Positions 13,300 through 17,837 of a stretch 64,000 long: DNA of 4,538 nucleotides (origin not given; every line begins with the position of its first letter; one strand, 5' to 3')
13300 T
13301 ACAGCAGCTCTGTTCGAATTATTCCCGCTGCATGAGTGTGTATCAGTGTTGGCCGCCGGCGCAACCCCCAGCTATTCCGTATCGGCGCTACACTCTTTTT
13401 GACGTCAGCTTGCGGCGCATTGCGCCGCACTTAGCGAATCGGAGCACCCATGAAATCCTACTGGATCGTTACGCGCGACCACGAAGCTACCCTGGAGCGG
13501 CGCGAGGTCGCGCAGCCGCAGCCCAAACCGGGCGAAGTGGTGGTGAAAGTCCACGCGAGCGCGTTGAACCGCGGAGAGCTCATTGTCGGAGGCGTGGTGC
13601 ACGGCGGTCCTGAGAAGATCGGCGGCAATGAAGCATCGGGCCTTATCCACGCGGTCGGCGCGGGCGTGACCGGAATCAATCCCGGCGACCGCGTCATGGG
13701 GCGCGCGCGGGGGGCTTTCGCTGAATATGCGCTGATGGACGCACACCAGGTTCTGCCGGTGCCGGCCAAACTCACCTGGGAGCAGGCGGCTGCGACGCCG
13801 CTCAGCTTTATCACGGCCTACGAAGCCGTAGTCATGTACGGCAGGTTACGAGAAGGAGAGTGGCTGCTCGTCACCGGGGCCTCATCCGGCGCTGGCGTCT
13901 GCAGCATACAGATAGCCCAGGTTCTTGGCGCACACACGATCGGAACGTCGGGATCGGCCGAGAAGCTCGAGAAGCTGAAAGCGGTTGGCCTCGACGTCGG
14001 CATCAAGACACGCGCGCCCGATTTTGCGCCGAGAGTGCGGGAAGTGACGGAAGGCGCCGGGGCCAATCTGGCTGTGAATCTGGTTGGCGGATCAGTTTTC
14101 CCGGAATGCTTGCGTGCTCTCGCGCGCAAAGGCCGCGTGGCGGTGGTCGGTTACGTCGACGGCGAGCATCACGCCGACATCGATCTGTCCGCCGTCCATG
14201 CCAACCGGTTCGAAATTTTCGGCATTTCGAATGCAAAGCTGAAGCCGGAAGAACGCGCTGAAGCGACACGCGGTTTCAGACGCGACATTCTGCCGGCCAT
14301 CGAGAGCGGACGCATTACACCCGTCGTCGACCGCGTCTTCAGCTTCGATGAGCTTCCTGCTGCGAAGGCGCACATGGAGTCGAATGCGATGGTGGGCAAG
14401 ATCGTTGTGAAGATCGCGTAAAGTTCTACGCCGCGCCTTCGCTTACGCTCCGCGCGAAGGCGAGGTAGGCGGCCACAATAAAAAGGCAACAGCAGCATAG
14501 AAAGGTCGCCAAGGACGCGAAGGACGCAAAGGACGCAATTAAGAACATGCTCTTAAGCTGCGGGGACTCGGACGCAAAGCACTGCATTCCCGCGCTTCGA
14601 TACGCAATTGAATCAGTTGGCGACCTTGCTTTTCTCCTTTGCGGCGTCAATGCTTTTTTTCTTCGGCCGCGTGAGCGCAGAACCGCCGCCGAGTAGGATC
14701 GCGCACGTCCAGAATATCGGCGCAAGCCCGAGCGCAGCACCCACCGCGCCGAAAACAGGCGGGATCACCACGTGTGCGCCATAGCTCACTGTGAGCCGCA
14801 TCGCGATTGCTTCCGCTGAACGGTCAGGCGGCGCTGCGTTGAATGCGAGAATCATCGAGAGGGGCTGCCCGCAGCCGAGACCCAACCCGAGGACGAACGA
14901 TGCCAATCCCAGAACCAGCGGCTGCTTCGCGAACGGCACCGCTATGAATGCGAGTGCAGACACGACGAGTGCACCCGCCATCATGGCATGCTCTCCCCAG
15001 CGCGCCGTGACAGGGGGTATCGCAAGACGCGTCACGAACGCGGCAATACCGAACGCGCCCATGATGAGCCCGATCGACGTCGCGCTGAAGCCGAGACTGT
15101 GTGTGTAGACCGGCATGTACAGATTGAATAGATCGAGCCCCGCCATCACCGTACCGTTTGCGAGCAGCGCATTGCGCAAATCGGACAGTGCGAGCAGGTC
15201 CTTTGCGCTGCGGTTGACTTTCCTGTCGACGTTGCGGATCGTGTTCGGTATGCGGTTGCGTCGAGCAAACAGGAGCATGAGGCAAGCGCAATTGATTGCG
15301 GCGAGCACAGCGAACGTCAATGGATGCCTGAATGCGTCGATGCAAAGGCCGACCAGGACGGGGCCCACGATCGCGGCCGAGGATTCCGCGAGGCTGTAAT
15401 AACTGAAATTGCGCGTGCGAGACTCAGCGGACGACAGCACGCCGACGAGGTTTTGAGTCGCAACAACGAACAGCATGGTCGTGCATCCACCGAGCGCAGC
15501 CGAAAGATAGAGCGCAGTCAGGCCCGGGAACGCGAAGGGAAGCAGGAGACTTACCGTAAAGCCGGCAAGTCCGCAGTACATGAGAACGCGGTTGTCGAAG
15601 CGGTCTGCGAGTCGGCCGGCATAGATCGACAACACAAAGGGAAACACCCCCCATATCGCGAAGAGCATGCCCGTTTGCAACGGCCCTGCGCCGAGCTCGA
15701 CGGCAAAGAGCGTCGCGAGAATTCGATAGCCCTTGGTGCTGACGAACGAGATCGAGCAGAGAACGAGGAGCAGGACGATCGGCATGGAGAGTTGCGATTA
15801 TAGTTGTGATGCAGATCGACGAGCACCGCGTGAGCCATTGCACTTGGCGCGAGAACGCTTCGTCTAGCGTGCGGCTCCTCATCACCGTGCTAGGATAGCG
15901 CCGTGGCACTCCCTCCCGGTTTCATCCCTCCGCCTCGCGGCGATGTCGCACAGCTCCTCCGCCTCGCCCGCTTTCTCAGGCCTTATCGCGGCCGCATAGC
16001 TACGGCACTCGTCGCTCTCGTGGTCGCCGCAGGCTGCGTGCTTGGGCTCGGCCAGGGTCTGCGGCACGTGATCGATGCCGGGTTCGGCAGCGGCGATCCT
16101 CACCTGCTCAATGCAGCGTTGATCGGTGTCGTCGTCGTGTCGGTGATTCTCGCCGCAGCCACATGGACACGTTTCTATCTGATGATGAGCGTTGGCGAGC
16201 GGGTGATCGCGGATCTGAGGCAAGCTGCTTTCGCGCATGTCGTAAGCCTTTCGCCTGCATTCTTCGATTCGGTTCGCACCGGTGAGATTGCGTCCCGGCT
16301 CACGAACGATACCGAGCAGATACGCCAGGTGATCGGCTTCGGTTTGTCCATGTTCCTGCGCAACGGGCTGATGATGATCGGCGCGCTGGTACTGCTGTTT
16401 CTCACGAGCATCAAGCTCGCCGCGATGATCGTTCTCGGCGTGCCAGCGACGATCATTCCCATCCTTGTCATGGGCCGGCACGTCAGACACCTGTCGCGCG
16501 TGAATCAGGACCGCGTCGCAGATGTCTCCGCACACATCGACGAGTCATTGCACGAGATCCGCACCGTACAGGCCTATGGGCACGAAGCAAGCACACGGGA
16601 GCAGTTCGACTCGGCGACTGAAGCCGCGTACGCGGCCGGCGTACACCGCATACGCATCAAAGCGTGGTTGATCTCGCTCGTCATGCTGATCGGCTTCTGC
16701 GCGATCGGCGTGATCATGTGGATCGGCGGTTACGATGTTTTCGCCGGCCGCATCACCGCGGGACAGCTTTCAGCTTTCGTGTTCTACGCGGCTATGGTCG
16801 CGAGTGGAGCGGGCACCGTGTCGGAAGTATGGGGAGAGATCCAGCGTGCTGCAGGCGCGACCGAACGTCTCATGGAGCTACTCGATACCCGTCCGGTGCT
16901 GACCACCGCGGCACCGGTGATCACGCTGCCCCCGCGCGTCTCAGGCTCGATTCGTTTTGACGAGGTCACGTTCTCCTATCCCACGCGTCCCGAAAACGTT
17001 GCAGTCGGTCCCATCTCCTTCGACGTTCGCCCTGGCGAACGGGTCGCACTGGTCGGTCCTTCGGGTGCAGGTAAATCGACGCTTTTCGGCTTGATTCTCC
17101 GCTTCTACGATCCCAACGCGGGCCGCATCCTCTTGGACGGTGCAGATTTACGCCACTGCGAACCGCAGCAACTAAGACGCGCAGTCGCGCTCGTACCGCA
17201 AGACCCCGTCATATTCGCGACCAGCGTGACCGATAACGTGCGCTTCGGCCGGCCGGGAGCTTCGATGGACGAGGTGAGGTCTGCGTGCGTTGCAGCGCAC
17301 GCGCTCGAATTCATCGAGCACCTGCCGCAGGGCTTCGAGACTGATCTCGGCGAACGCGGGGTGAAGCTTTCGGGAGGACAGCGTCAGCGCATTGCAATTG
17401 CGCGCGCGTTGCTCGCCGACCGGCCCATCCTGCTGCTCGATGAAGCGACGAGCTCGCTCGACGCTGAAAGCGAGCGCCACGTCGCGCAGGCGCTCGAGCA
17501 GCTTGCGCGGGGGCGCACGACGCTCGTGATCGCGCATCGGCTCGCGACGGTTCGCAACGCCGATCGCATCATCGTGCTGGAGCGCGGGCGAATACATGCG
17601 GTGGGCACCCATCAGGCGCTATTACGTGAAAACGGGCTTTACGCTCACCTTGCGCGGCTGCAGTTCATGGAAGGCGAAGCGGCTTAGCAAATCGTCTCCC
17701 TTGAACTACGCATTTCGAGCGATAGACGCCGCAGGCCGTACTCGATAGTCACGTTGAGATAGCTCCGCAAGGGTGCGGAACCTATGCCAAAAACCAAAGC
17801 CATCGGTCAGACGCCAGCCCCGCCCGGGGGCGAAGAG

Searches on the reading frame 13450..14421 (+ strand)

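Call 68: search_protein_families(library=pfam, proteins=[window:13450-14421:+], max_evalue=0.000001)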
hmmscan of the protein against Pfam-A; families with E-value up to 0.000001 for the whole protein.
window:13450-14421:+ (323 aa): 3 families
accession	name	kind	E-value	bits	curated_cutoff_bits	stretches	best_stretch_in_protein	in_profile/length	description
PF00107.32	ADH_zinc_N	-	7.6e-23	81.3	31.8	1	149-266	3-117/129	Zinc-binding dehydrogenase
PF13602.12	ADH_zinc_N_2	-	2.5e-18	67.7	27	1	180-320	2-134/134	Zinc-binding dehydrogenase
PF08240.17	ADH_N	-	1.4e-12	48.3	23.5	1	26-105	1-103/104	Alcohol dehydrogenase GroES-like domain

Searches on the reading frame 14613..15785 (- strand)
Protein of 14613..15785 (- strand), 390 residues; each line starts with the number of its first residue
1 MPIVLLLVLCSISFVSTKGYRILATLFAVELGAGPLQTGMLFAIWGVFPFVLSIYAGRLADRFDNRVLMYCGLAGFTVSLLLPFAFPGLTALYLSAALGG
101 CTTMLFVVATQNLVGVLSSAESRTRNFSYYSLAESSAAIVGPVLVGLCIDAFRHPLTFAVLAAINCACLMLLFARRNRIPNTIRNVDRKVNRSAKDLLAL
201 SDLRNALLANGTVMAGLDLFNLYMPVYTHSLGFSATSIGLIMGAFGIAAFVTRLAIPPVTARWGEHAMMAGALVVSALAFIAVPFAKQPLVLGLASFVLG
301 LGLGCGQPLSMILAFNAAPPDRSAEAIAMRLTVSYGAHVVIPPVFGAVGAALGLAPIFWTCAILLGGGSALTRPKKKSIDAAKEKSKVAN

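Call 68: search_protein_families(library=pfam, proteins=[window:14613-15785:-], max_evalue=0.000001)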
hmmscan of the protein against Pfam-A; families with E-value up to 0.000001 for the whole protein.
window:14613-15785:- (390 aa): 2 families
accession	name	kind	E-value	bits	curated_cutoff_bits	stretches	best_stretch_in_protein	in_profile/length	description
PF07690.21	MFS_1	-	1.3e-39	136.5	33.4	2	11-227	6-228/347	Major Facilitator Superfamily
PF05977.19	MFS_3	-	3.2e-07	29.6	27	1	34-383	43-402/524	Transmembrane secretion effector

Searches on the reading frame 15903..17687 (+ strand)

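Call 68: search_protein_families(library=pfam, proteins=[window:15903-17687:+], max_evalue=0.000001)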
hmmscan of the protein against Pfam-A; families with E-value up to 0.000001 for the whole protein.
window:15903-17687:+ (594 aa): 3 families
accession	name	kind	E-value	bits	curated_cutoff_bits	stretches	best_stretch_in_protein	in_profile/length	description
PF00664.28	ABC_membrane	-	4.2e-55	187.8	28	1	35-298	4-269/274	ABC transporter transmembrane region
PF00005.33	ABC_tran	-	2.1e-33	116.3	25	1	370-517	3-137/137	ABC transporter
PF02463.25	SMC_N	-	1.4e-08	34.9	40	1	488-559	136-211/220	RecF/RecN/SMC N terminal domain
